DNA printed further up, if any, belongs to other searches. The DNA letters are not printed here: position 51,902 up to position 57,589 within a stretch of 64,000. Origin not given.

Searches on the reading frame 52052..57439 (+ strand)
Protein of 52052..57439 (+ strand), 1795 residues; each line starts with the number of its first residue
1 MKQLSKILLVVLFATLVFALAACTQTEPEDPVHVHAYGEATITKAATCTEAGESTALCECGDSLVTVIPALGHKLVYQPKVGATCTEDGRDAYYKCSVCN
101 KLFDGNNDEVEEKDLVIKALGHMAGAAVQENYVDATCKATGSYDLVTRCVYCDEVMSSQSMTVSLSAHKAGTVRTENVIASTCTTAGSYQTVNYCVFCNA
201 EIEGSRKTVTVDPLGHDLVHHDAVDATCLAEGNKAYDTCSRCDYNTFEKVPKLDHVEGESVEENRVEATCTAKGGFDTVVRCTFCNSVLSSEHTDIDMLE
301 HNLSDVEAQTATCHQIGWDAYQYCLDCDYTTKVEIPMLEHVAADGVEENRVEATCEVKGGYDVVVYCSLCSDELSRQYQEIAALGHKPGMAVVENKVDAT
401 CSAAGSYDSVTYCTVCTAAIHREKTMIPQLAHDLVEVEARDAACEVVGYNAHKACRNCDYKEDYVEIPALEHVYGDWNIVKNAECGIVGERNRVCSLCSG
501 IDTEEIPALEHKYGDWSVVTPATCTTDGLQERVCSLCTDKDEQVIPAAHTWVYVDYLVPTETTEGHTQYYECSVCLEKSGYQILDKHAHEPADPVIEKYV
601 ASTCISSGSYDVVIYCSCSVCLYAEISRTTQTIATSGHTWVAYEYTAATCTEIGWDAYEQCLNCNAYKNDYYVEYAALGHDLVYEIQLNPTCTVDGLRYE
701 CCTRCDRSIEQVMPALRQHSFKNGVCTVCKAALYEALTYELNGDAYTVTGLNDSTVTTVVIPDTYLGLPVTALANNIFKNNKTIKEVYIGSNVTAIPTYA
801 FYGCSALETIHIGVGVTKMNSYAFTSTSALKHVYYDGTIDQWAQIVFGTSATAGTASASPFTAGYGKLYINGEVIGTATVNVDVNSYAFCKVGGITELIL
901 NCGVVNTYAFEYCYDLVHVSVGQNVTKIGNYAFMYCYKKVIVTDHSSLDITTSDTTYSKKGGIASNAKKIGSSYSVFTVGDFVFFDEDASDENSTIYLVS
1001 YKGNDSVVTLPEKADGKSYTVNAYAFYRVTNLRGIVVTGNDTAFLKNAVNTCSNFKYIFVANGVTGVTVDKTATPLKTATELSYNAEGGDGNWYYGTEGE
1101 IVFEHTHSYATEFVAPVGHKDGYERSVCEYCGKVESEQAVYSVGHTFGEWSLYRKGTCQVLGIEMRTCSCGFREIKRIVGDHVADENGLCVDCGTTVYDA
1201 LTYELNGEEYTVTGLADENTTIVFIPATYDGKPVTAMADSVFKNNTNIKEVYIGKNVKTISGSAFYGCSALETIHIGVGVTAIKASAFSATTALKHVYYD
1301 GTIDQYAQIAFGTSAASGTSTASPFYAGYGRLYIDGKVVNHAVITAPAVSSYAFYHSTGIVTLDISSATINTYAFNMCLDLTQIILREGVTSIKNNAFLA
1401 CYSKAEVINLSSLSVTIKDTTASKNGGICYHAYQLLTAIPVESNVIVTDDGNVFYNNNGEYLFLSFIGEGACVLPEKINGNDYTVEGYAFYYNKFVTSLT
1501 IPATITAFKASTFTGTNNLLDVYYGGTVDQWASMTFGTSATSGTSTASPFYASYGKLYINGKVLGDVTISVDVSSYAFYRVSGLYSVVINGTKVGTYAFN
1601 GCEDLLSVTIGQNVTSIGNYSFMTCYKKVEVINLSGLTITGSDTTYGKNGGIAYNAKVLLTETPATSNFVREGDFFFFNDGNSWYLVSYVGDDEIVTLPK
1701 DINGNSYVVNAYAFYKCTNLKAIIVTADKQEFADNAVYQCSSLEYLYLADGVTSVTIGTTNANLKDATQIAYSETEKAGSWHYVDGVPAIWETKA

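Call 75: search_protein_families(library=pfam, proteins=[window:52052-57439:+], max_evalue=5)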
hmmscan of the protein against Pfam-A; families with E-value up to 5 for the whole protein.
window:52052-57439:+ (1795 aa): 6 families
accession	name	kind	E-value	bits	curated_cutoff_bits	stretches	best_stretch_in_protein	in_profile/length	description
PF13306.12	LRR_5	-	1.3e-65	219.5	27.7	8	770-848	45-121/127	BspA type Leucine rich repeat region (6 copies)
PF13855.12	LRR_8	-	6.7e-09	35.8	27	1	1235-1276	14-56/61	Leucine rich repeat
PF09327.17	Phage_Tail_Tip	-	0.00088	19.5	22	1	1315-1368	64-104/139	Bacteriophage tail tip fiber protein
PF13023.12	HD_3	-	0.28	11.5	22.5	1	419-446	44-71/165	HD domain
PF23674.1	RYYR-CCHC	-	2.2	8.7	27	1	84-103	30-49/79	RYYR-CCHC domain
PF02892.21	zf-BED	-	2.8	8.5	20.6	0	277-293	14-30/44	BED zinc finger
